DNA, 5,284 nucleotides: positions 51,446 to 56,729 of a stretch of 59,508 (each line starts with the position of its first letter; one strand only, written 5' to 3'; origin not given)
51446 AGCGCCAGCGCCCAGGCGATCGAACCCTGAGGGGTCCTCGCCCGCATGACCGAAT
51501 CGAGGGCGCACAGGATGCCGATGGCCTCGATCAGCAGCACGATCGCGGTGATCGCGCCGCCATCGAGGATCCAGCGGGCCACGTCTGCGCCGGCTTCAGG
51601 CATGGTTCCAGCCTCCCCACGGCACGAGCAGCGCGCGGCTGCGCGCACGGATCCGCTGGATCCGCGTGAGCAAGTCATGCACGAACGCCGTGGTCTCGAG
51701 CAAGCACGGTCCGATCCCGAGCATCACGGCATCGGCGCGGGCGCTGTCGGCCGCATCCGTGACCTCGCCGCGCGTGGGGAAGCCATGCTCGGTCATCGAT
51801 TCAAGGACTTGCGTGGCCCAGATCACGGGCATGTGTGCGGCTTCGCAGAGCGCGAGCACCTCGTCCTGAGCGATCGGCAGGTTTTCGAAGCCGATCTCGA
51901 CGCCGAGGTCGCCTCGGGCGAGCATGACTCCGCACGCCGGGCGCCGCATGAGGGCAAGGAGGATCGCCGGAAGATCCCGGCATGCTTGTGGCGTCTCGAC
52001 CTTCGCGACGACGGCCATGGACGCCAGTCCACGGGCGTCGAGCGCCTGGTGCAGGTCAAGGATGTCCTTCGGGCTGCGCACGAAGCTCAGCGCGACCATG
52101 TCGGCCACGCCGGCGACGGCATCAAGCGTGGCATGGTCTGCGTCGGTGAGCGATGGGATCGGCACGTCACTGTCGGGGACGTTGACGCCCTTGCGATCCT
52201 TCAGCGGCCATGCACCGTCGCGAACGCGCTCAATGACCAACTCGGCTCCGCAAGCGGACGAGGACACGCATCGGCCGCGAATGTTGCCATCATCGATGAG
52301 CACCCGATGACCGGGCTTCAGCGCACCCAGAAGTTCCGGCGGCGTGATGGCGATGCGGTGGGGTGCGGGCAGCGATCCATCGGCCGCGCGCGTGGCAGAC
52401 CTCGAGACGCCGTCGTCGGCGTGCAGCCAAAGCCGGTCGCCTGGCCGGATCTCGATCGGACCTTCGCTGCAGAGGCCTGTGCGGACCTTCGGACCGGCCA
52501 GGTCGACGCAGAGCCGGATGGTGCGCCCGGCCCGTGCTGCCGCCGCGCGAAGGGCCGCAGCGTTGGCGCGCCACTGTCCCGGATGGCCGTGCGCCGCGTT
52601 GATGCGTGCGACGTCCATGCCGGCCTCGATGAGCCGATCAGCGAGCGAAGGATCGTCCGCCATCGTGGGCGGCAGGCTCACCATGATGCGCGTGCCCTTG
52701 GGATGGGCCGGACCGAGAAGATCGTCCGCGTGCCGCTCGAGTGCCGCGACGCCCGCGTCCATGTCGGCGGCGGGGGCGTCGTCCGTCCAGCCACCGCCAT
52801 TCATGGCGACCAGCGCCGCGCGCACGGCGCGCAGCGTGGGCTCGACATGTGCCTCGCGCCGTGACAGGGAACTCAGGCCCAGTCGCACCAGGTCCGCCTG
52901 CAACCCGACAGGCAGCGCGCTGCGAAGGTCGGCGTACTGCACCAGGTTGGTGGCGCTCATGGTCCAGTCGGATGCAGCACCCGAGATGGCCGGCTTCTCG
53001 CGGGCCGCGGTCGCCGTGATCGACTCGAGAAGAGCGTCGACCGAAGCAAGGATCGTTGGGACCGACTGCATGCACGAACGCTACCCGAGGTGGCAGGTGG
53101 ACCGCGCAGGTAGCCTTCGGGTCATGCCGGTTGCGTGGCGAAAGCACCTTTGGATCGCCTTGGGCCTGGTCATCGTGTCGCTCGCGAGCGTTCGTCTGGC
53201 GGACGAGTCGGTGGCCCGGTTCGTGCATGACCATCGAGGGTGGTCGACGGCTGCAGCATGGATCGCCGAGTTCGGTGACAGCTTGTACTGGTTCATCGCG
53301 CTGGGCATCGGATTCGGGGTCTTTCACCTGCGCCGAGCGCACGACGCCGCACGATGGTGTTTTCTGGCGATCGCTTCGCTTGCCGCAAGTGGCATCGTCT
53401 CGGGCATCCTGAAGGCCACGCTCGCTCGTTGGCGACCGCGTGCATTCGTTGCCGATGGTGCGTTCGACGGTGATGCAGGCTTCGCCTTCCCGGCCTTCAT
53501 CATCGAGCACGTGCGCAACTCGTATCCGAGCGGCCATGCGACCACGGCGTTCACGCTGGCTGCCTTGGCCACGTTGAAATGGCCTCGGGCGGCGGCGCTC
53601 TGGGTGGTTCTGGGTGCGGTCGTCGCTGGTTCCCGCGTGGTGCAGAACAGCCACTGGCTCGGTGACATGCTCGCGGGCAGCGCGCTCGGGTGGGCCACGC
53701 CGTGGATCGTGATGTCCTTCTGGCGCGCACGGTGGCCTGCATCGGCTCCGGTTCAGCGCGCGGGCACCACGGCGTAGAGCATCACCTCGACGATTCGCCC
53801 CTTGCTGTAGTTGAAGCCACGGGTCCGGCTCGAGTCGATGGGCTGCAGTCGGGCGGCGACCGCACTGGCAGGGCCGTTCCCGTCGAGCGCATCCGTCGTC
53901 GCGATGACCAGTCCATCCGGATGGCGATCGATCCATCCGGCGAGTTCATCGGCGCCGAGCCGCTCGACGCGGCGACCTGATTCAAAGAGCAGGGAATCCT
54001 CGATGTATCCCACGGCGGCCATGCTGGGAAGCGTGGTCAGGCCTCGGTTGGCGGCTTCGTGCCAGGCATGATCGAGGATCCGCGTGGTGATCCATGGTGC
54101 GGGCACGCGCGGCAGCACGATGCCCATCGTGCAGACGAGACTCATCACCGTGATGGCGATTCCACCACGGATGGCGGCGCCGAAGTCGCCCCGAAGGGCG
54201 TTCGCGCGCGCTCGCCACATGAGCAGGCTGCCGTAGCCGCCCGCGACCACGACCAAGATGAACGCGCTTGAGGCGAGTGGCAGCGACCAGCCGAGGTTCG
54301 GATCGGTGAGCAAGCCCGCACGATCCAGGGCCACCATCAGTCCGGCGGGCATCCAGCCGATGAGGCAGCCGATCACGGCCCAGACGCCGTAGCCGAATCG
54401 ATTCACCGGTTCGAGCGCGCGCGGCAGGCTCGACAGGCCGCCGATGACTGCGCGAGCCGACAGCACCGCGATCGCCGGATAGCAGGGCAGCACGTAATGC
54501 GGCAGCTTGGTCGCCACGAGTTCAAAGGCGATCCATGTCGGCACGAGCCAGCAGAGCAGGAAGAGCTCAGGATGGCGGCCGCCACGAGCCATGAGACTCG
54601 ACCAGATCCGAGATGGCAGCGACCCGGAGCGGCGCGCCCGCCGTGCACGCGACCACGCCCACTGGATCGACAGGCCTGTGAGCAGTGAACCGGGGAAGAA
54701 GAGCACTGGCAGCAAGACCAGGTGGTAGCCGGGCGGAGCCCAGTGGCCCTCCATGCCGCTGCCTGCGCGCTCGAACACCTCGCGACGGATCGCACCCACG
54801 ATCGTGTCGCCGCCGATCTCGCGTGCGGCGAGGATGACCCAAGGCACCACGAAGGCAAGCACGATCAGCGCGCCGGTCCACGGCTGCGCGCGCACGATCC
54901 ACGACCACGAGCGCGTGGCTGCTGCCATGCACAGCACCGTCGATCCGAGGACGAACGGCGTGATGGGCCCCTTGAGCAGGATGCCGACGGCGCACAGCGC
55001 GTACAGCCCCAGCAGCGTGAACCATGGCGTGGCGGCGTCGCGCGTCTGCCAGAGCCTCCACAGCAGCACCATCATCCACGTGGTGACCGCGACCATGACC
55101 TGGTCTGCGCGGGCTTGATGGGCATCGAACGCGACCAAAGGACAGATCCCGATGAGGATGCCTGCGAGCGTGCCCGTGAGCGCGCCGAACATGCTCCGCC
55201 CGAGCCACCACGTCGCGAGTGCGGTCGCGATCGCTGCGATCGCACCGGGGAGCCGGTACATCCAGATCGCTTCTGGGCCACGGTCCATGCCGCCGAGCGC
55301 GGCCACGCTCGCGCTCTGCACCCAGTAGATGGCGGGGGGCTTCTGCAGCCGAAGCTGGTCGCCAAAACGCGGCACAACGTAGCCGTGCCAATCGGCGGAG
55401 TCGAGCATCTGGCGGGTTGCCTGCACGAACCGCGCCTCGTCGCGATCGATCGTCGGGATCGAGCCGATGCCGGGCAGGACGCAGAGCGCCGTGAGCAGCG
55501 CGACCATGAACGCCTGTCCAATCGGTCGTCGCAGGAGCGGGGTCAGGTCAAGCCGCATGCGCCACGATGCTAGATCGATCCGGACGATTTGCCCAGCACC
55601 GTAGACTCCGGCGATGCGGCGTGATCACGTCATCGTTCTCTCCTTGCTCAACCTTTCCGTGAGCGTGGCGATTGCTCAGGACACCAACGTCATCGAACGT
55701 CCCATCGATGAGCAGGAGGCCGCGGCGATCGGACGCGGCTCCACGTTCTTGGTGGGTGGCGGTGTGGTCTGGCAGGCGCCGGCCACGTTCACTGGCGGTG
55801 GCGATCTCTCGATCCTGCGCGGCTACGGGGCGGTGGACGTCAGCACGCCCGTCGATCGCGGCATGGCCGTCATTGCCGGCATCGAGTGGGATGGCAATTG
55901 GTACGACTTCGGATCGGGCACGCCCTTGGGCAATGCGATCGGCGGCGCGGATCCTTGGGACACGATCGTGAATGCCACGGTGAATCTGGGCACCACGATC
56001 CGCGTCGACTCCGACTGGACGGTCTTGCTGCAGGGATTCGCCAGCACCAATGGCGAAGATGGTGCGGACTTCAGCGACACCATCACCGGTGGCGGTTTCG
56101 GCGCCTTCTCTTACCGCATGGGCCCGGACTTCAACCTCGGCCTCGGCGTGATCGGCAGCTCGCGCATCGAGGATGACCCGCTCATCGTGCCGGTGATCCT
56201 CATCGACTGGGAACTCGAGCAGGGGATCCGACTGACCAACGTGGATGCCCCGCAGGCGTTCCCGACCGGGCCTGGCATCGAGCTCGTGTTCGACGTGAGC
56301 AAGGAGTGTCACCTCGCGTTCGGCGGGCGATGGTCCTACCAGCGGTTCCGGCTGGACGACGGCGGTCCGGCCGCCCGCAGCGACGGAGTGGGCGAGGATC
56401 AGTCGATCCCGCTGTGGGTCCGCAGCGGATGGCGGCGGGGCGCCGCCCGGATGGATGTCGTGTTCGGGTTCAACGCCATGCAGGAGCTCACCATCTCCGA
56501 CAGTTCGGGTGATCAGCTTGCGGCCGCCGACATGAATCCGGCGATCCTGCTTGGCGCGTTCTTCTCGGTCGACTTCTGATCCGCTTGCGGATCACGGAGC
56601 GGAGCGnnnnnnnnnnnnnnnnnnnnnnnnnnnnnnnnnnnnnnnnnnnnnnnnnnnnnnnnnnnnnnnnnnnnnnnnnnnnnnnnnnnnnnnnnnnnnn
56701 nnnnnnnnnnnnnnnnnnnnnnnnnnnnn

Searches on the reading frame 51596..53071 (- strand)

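Call 61: search_protein_families(library=pfam, proteins=[window:51596-53071:-], max_evalue=0.001)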
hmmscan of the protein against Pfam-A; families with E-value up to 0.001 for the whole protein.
window:51596-53071:- (491 aa): 1 family
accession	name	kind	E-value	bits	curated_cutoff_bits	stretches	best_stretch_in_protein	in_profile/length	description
PF00224.27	PK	-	2e-58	198.5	30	1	126-451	3-314/328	Pyruvate kinase, barrel domain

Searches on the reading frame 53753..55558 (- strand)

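Call 61: search_protein_families(library=pfam, proteins=[window:53753-55558:-], max_evalue=0.001)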
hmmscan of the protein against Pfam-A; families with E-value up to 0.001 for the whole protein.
window:53753-55558:- (601 aa): 1 family
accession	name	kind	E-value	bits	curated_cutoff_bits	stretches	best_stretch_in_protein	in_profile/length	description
PF13231.12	PMT_2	-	5.6e-13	49.8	26.1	1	73-242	2-159/160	Dolichyl-phosphate-mannose-protein mannosyltransferase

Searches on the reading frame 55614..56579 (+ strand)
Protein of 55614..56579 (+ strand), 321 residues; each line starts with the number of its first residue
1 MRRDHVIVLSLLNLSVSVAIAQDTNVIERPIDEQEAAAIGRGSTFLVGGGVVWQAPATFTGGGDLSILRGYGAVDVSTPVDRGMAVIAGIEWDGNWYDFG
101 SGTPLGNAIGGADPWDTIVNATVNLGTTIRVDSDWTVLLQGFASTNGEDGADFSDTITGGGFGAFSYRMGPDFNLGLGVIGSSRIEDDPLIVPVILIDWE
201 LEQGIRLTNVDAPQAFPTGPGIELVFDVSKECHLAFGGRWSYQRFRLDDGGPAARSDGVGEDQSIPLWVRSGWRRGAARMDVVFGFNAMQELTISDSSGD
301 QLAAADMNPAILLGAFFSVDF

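Call 61: search_protein_families(library=pfam, proteins=[window:55614-56579:+], max_evalue=0.001)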
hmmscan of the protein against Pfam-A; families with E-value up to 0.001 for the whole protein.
window:55614-56579:+ (321 aa): 1 family
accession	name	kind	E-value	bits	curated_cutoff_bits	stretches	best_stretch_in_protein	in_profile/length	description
PF19783.5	DUF6268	-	2.3e-06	27.3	22.8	1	116-319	80-274/279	Domain of unknown function (DUF6268)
